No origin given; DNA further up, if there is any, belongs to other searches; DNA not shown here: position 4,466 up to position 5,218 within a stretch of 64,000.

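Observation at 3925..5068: AT-rich orphan gene translationally coupled (1-nt spacer) to the SRAP/YedK DNA-protein-crosslink peptidase gene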

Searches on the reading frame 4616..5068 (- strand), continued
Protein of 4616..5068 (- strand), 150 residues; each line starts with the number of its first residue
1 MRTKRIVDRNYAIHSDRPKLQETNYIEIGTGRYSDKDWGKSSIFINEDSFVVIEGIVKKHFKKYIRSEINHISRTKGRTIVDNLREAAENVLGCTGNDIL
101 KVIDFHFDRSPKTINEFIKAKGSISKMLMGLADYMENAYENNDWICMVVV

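Call 77: search_dna_similar(query=P0087, collection=phages, mode=protein, max_evalue=0.001, max_rows=40)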
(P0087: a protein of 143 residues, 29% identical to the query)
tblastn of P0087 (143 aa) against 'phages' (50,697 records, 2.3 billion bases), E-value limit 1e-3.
Records with a match: 2; places in all: 2; records where one place covers at least 80% of the query: 2.
Best place of each record, by identity: 60-80% 2.
By first word of the organism name: Bacillus 2.
By host as written in the record: Bacillus subtilis BEST7003 2.
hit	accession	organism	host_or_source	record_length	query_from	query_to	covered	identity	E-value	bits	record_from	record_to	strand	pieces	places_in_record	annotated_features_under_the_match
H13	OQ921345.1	Bacillus phage SPbetaL5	Bacillus subtilis BEST7003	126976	1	143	100%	67.1%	3e-62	211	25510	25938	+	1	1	hypothetical protein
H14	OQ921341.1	Bacillus phage SPbetaL1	Bacillus subtilis BEST7003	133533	1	143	100%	67.1%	4e-62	210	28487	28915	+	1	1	hypothetical protein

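Call 78: search_dna_similar(query=P0014, collection=plasmids, mode=protein, max_evalue=0.001, max_rows=40)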
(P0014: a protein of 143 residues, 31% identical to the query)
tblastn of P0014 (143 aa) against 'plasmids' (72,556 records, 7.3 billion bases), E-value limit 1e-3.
Records with a match: 3; places in all: 3; records where one place covers at least 80% of the query: 3.
Best place of each record, by identity: <60% 3.
By first word of the organism name: Priestia 3.
By predicted mobility (MOB-suite, as given by PLSDB): mobilizable 3.
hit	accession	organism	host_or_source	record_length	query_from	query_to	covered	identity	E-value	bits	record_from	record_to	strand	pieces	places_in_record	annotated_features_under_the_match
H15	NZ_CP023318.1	Priestia megaterium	Plant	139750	2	143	99%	21.9%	7e-4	45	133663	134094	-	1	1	hypothetical protein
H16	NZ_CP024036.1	Priestia aryabhattai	single cell,enriched culture of compost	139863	2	143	99%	21.9%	7e-4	45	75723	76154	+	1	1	hypothetical protein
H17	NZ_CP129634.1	Priestia aryabhattai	bacterial culture,soil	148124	2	143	99%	21.9%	7e-4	45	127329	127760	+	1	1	hypothetical protein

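Call 83: find_related_loci(query=A3, collection=viral_contigs, flank=6000)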
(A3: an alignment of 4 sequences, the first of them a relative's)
Query A3 (143 aa) in viral_contigs; peptide patterns used: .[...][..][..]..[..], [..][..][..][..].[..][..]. (x = any residue, [..] = any of these).
205 stretches matched a pattern, but none encodes a relative of the query by tblastn (E <= 1e-3).

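Call 86: find_related_loci(query=A5, collection=metagenome_contigs, flank=8000)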
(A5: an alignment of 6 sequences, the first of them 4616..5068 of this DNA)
Query A5 (150 aa) in metagenome_contigs; peptide patterns used: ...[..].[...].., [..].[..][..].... (x = any residue, [..] = any of these).
600 stretches matched a pattern, but none encodes a relative of the query by tblastn (E <= 1e-3).
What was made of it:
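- Tried and rejected: The close-clade alignment in metagenome_contigs gave 0 relatives (call 86).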

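Call 87: find_encoding_contigs(protein=P0095, flank=6000, max_places=6)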
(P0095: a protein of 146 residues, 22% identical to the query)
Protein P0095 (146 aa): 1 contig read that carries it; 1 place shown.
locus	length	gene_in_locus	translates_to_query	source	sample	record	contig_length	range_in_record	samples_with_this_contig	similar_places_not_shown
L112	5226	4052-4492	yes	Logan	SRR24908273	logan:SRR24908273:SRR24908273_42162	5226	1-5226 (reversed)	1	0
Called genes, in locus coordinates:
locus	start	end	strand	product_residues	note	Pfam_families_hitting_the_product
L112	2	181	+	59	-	?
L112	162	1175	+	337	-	PF00356:LacI, PF00532:Peripla_BP_1, PF13407:Peripla_BP_4 (weak), PF13377:Peripla_BP_3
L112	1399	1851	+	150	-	PF01451:LMWPc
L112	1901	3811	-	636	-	PF00583:Acetyltransf_1, PF13673:Acetyltransf_10, PF13508:Acetyltransf_7, PF14401:RLAN, PF02655:ATP-grasp_3 (weak), PF07478:Dala_Dala_lig_C (weak), PF08443:RimK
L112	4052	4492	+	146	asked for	-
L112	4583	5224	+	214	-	?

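Call 89: list_cluster_members(proteins=[P0087, P0008, P0009, P0010, P0011, P0014, P0055, P0063, P0077, P0073])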
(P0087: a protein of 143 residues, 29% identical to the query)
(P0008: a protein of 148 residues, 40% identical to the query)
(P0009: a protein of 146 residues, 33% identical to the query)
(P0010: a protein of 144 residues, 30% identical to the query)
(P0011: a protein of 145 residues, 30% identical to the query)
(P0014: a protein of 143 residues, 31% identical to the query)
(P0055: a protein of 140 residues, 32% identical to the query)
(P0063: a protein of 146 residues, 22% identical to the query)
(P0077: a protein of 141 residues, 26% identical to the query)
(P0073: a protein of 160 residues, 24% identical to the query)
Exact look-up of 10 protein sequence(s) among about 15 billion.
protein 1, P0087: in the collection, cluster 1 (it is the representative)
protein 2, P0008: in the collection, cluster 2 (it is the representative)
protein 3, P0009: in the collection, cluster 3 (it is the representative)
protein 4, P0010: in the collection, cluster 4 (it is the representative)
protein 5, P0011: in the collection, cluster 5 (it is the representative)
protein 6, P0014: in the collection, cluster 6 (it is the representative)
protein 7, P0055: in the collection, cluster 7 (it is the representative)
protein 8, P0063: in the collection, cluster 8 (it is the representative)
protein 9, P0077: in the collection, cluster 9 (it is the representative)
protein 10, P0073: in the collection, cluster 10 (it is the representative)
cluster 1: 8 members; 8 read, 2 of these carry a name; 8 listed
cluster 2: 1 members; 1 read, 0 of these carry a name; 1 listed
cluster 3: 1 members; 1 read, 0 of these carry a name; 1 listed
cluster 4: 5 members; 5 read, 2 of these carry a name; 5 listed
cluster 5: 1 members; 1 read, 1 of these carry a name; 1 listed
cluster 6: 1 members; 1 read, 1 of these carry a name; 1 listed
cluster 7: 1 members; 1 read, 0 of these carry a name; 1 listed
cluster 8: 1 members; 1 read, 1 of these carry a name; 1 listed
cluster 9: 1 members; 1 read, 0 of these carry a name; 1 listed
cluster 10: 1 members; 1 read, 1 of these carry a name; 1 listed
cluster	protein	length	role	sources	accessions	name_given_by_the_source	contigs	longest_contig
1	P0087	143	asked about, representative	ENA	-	-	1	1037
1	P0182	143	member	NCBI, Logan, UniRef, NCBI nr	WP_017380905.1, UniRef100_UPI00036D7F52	hypothetical protein [Paenisporosarcina sp. TG-14] | hypothetical protein n=1 Tax=Paenisporosarcina sp. TG-14 TaxID=1231057 RepID=UPI00036D7F52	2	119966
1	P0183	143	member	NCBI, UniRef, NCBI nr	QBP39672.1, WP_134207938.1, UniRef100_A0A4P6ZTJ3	hypothetical protein [Paenisporosarcina antarctica] | Uncharacterized protein n=1 Tax=Paenisporosarcina antarctica TaxID=417367 ...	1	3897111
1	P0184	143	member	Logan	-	-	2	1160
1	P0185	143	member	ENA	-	-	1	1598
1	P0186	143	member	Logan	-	-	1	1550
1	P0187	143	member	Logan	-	-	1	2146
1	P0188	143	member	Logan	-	-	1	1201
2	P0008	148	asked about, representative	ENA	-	-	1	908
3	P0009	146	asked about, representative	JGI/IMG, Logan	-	-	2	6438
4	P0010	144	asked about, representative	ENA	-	-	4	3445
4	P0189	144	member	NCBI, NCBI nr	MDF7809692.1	hypothetical protein P4E94_19795 [Pontiellaceae bacterium B12219] | hypothetical protein [Pontiellaceae bacterium B12219]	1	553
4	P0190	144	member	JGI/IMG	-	hypothetical protein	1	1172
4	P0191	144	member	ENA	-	-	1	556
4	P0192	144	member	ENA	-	-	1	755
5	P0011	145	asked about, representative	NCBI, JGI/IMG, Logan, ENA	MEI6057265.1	MAG: hypothetical protein WCR55_14565 [Lentisphaerota bacterium]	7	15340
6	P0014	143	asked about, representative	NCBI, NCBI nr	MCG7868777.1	MAG: hypothetical protein JAY74_20700 [Candidatus Thiodiazotropha taylori] | hypothetical protein [Candidatus Thiodiazotropha taylori]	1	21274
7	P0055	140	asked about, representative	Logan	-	-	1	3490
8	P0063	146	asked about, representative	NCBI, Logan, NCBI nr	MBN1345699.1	MAG: hypothetical protein JXQ73_23605 [Phycisphaerae bacterium] | hypothetical protein [Phycisphaerae bacterium]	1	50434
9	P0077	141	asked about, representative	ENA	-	-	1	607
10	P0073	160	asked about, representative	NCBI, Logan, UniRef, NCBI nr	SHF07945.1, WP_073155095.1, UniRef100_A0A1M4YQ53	hypothetical protein SAMN05444392_10785 [Seinonella peptonophila] | Immunity protein 70 n=1 Tax=Seinonella peptonophila TaxID=112248 RepID=A0A1M4YQ53_9BACL | hypothetical protein [Seinonella peptonophila]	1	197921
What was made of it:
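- Closest known: Imm70. Same: One family member is named "Immunity protein 70" in UniRef (call 89).
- UniRef names member P0073 "Immunity protein 70" (call 89).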

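Call 90: search_protein_families(library=pfam, proteins=[P0073, P0087, L110:5022-5450:+, L111:4947-5387:+, P0055, P0063, P0040, P0045, P0068, P0077], max_evalue=1)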
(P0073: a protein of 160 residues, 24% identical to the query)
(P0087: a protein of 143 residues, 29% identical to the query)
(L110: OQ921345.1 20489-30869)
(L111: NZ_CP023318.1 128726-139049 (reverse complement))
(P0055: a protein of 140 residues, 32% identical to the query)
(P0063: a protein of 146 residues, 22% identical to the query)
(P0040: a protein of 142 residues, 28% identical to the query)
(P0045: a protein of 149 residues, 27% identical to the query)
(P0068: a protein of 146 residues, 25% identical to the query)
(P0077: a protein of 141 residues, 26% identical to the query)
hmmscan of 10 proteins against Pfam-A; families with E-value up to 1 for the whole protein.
P0073 (160 aa): 3 families
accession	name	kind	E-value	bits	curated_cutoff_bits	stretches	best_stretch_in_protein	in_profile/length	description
PF04740.18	LXG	-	0.029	14.7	26.5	1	108-139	164-195/202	LXG domain of WXG superfamily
PF04965.19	GPW_gp25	-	0.072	13.3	27.2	1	101-145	23-67/96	Baseplate wedge protein gp25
PF07011.16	Elf4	-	0.4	11.1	27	1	72-134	2-68/83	Early Flowering 4 domain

P0087 (143 aa): 0 families

L110:5022-5450:+ (143 aa): 1 family
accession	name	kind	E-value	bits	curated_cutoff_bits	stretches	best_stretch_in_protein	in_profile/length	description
PF11348.13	DUF3150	-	0.081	12.7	24.9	1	98-138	96-136/257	Protein of unknown function (DUF3150)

L111:4947-5387:+ (147 aa): 2 families
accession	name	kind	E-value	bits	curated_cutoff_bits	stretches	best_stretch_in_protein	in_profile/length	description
PF21537.2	DUF1980_C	-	0.00078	19.6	25.9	1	62-107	92-138/141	DUF1980 C-terminal domain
PF21938.1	CAP_N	-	0.73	10.3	27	1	101-138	120-157/159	CAP, N-terminal domain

P0055 (140 aa): 2 families
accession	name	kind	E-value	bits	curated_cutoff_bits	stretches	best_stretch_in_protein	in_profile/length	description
PF22695.2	EST1-like_DNA_bind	-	0.017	14.5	27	1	55-113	264-318/364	EST1-like DNA-binding domain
PF23047.1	DUF7038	-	0.1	13.1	27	1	63-103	27-69/93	Domain of unknown function (DUF7038)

P0063 (146 aa): 1 family
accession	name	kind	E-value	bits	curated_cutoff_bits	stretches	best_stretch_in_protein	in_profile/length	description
PF03337.18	Pox_F12L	-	0.14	10.8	25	1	68-145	201-277/648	Poxvirus F12L protein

P0040 (142 aa): 0 families

P0045 (149 aa): 2 families
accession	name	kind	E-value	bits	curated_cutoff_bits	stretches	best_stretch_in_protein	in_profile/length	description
PF01715.23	IPPT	-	0.027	14.6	23.6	1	51-139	98-170/243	IPP transferase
PF24395.1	OLD-like_TOPRIM_1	-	0.097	12.9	27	1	74-131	94-153/162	OLD-like TOPRIM 1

P0068 (146 aa): 0 families

P0077 (141 aa): 0 families

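Call 98: search_protein_families(library=pfam, alignment_id=A1, max_evalue=10)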
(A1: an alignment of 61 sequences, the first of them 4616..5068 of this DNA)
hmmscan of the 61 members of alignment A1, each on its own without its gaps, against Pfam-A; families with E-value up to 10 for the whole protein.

A. member 1, window:4616-5068:- (150 aa): 0 families

B. families by the number of members that match (of 61 scanned): 51 families (the first 25 are shown)
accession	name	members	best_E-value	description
PF11965.13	DUF3479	2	0.0012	Domain of unknown function (DUF3479)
PF13427.11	AadA_C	1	0.0047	Aminoglycoside adenylyltransferase, C-terminal domain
PF01865.21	PhoU_div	1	0.0078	Protein of unknown function DUF47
PF07914.17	DUF1679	1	0.011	Uncharacterized oxidoreductase dhs-27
PF19011.5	DUF5740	1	0.014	Family of unknown function (DUF5740)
PF11815.13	DUF3336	1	0.014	Domain of unknown function (DUF3336)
PF20263.4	LYRM2-like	1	0.015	LYR motif-containing protein 2-like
PF04499.20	SAPS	1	0.016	SIT4 phosphatase-associated protein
PF22695.2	EST1-like_DNA_bind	1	0.017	EST1-like DNA-binding domain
PF00509.23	Hemagglutinin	1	0.019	Haemagglutinin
PF23637.1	SH3BP4_C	1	0.024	SH3BP4 C-terminal helical domain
PF16309.10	DUF4951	1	0.024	Domain of unknown function (DUF4951)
PF05791.16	Bacillus_HBL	1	0.024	Bacillus haemolytic enterotoxin (HBL)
PF21445.3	ADDB_N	1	0.025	ADDB, N-terminal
PF01715.23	IPPT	1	0.027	IPP transferase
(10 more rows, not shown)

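Call 99: get_annotated_region(hit=H12, flank=8000)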
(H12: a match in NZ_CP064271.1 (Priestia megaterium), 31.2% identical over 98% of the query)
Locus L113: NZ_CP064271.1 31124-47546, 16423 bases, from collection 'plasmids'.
description: Priestia megaterium strain N447-3 plasmid pN447-3.1, complete sequence
organism: Priestia megaterium (NCBI taxid 1404)
taxonomy: Bacteria; Bacillota; Bacilli; Bacillales; Bacillaceae; Priestia; Priestia megaterium
host: -; source: cell culture,Zoo anteater area soil; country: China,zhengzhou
typing (MOB-suite, as given by PLSDB): mobilizable; replicon rep_cluster_385; relaxase MOBP
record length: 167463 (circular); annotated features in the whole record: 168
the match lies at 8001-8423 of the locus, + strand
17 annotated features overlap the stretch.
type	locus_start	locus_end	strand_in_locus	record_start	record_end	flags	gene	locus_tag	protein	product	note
CDS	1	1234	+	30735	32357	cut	-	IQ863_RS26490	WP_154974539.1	spore germination protein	GO:0009847 - spore germination [Evidence IEA]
CDS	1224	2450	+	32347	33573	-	-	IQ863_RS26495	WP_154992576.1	Ger(x)C family spore germination protein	-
CDS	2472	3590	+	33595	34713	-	-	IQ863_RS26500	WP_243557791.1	GerAB/ArcD/ProY family transporter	GO:0009847 - spore germination [Evidence IEA]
CDS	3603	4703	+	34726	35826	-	-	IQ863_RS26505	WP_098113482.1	GerAB/ArcD/ProY family transporter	GO:0009847 - spore germination [Evidence IEA]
CDS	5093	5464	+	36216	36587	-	-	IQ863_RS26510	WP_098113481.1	DUF1304 domain-containing protein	-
CDS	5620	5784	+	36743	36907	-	-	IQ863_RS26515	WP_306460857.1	IDEAL domain-containing protein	-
CDS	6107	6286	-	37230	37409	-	-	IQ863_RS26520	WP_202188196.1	aspartyl-phosphate phosphatase Spo0E family protein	-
CDS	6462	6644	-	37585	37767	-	-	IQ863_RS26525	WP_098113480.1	hypothetical protein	-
CDS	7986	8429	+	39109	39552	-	-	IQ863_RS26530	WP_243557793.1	hypothetical protein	-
CDS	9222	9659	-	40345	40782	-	-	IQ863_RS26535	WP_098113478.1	EVE domain-containing protein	-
CDS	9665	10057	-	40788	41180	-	-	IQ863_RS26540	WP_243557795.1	rhodanese-like domain-containing protein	-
CDS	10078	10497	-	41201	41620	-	-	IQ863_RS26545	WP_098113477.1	MarR family transcriptional regulator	-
CDS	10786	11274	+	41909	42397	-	-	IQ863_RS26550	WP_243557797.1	DinB family protein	-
CDS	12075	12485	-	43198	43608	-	-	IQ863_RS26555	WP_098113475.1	hypothetical protein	-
CDS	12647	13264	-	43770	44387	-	-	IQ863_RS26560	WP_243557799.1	VanZ family protein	GO:0071555 - cell wall organization [Evidence IEA]; GO:0046677 - response to antibiotic [Evidence IEA]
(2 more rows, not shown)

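Call 100: get_annotated_region(hit=H11, flank=8000)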
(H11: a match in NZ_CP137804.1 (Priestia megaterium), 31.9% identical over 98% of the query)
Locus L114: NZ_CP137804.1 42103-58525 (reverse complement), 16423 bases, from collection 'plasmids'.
description: Priestia megaterium strain Y18-01 plasmid unnamed4, complete sequence
organism: Priestia megaterium (NCBI taxid 1404)
taxonomy: Bacteria; Bacillota; Bacilli; Bacillales; Bacillaceae; Priestia; Priestia megaterium
host: -; source: Bacillus megaterium assembly,Arshan water; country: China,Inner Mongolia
typing (MOB-suite, as given by PLSDB): mobilizable; replicon rep_cluster_385; relaxase MOBP
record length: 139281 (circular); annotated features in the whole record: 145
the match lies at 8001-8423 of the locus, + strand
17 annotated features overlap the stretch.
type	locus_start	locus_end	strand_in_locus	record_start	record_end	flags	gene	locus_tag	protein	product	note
CDS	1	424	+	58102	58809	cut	-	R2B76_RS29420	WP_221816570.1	class I SAM-dependent methyltransferase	-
CDS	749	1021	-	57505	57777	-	-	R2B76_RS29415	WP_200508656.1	AbrB/MazE/SpoVT family DNA-binding domain-containing protein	-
CDS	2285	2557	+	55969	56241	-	-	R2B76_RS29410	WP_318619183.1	HU family DNA-binding protein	GO:0030261 - chromosome condensation [Evidence IEA]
CDS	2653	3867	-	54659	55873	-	-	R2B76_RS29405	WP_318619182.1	Ger(x)C family spore germination protein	-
CDS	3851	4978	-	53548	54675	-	-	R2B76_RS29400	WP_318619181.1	spore germination protein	-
CDS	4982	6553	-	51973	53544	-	-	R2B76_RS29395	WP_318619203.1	spore germination protein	GO:0009847 - spore germination [Evidence IEA]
CDS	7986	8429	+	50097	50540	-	-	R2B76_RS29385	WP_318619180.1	hypothetical protein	-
CDS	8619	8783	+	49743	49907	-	-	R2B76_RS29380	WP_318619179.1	hypothetical protein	-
CDS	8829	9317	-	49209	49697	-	-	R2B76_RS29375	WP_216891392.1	CBO0543 family protein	-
CDS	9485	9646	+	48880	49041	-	-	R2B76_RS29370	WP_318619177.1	hypothetical protein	-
CDS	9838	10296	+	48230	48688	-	-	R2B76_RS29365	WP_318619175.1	hypothetical protein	-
CDS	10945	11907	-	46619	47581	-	-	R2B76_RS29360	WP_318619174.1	DUF3231 family protein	-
CDS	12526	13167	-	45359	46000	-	-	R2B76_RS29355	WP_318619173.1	NAD(P)H-dependent oxidoreductase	-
CDS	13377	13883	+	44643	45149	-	-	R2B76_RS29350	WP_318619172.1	Rrf2 family transcriptional regulator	-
CDS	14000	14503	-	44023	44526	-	-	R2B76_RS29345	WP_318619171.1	GNAT family N-acetyltransferase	-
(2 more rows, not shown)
